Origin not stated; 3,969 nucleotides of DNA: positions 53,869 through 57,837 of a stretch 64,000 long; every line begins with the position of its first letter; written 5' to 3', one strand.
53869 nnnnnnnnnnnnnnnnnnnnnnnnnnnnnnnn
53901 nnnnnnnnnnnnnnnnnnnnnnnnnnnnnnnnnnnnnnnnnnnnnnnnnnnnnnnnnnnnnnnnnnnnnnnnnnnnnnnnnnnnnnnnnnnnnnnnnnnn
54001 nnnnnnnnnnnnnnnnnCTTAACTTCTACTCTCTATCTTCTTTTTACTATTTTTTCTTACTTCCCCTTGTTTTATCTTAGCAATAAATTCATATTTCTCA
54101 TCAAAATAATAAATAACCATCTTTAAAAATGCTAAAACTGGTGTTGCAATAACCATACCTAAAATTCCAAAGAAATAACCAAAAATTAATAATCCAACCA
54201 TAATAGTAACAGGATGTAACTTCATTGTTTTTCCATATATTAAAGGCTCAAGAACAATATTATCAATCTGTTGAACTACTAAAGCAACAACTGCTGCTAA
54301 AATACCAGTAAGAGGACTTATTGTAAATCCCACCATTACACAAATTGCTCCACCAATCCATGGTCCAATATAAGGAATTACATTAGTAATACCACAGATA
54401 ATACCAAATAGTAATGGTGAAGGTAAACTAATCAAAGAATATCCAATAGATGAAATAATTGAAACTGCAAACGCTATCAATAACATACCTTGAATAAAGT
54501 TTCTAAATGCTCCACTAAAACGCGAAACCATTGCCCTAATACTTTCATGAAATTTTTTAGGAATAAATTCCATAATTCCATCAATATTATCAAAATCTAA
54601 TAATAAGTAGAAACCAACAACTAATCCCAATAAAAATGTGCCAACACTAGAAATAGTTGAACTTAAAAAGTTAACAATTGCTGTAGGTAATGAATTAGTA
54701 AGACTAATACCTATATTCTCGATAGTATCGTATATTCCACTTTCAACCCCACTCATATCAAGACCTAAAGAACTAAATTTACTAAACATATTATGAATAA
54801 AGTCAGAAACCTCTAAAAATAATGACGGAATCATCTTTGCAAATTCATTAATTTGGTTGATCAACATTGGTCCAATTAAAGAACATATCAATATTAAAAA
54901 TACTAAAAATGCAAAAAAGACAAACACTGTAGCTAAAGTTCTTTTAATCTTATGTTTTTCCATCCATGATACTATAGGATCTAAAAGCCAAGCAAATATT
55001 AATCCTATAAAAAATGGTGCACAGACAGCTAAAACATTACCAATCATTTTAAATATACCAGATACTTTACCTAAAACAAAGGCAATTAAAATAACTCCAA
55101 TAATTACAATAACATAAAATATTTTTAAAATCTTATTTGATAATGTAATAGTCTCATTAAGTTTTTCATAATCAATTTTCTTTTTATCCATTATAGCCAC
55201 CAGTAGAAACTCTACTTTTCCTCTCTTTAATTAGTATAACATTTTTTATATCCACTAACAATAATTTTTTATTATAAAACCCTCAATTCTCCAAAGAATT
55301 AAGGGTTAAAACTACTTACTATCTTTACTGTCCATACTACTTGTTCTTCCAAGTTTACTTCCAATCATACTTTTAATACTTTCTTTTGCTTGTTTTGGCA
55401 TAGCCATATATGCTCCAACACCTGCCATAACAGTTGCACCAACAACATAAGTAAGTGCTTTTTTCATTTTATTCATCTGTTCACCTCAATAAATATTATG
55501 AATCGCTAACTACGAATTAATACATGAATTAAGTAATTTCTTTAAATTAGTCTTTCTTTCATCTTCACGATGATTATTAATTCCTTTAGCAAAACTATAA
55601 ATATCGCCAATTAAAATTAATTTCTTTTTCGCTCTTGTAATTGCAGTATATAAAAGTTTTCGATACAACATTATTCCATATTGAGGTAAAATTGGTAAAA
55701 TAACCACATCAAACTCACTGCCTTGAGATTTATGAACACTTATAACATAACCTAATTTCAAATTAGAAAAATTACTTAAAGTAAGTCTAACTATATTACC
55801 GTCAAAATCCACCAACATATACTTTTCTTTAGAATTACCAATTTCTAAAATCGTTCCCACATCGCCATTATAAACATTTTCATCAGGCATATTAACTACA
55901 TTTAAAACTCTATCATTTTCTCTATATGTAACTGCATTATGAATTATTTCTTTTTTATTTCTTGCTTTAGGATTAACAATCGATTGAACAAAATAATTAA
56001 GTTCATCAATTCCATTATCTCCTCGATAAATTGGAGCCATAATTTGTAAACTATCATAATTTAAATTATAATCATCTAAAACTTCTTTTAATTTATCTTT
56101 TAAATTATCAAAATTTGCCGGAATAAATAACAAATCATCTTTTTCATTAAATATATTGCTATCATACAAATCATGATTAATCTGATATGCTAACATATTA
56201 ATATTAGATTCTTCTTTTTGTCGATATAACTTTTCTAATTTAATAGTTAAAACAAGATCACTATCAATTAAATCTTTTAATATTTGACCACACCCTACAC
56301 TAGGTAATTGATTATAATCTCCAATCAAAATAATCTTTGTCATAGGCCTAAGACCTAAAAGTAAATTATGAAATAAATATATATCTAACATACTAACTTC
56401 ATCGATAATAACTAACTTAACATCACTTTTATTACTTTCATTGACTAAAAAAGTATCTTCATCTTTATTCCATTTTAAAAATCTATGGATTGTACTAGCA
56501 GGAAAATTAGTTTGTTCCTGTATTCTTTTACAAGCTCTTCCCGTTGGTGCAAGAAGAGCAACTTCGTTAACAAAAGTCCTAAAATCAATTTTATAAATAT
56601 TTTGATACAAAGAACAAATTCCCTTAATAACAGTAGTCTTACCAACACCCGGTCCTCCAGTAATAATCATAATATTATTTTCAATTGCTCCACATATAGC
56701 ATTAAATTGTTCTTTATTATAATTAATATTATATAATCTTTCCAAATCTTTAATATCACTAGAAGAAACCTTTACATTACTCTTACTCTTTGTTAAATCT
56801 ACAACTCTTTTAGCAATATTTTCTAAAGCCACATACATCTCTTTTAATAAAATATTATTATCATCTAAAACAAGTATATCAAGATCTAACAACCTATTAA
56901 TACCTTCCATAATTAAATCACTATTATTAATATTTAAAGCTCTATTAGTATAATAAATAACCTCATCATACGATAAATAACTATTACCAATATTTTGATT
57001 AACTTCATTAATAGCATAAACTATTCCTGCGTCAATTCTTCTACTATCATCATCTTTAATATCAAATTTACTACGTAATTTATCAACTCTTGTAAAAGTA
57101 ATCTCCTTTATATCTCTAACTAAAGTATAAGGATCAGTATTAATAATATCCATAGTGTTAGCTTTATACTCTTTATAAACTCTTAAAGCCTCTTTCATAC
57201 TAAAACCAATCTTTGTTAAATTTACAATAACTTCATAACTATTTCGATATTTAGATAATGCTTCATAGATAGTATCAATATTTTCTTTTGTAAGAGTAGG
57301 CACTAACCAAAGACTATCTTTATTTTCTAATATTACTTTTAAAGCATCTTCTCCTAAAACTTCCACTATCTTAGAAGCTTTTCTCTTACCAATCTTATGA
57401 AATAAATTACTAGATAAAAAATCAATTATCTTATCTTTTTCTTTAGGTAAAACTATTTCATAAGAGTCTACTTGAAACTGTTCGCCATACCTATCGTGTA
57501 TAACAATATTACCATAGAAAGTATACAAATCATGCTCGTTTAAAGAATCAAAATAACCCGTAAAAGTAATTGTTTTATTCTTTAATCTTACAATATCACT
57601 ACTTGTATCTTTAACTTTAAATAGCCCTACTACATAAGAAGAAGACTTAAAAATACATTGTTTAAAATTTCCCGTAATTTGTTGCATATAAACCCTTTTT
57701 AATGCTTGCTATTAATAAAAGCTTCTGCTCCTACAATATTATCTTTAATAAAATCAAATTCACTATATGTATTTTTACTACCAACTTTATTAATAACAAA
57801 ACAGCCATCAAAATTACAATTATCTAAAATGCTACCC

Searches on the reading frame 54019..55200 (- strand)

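Call 43: search_protein_families(library=pfam, proteins=[window:54019-55200:-], max_evalue=0.0001)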
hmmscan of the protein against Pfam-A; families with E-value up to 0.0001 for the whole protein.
window:54019-55200:- (393 aa): 1 family
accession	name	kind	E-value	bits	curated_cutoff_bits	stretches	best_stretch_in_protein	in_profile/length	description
PF01594.21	AI-2E_transport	-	2.1e-60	205.1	34.3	1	37-363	13-323/327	AI-2E family transporter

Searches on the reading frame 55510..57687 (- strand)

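Call 71: search_protein_families(library=pfam, proteins=[window:55510-57687:-], max_evalue=0.0001)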
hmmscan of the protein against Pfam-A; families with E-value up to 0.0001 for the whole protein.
window:55510-57687:- (725 aa): 10 families
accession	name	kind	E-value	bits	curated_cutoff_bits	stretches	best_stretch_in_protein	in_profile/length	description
PF13245.12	AAA_19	-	1.4e-39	135.7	25.1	1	328-465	2-133/134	AAA domain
PF13604.12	AAA_30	-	1.2e-33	116.9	27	1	323-504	2-169/191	AAA domain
PF14490.11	HHH_RecD2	-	1.7e-25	89.1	27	1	148-237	3-92/92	ATP-dependent RecD2 DNA helicase HHH domain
PF13538.12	UvrD_C_2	-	6.7e-20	71.1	27.4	1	646-693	2-52/52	UvrD-like helicase C-terminal domain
PF18335.7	SH3_13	-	2.5e-17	62.8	41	1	563-628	1-65/65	ATP-dependent RecD-like DNA helicase SH3 domain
PF23139.1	OB_YrrC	-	8.5e-17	61.3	27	1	1-81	1-76/76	ATP-dependent DNA helicase YrrC, OB-fold domain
PF01443.25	Viral_helicase1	-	2.6e-12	47.5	21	1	636-693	163-227/228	Viral superfamily 1 RNA helicase core domain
PF13086.12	AAA_11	-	8.6e-09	36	27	0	323-361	2-41/257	AAA domain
PF13361.12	UvrD_C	-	1.2e-05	25.4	25.6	1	648-693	289-346/350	UvrD-like helicase C-terminal domain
PF13401.12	AAA_22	-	4.2e-05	24.3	27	0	337-458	5-124/130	AAA domain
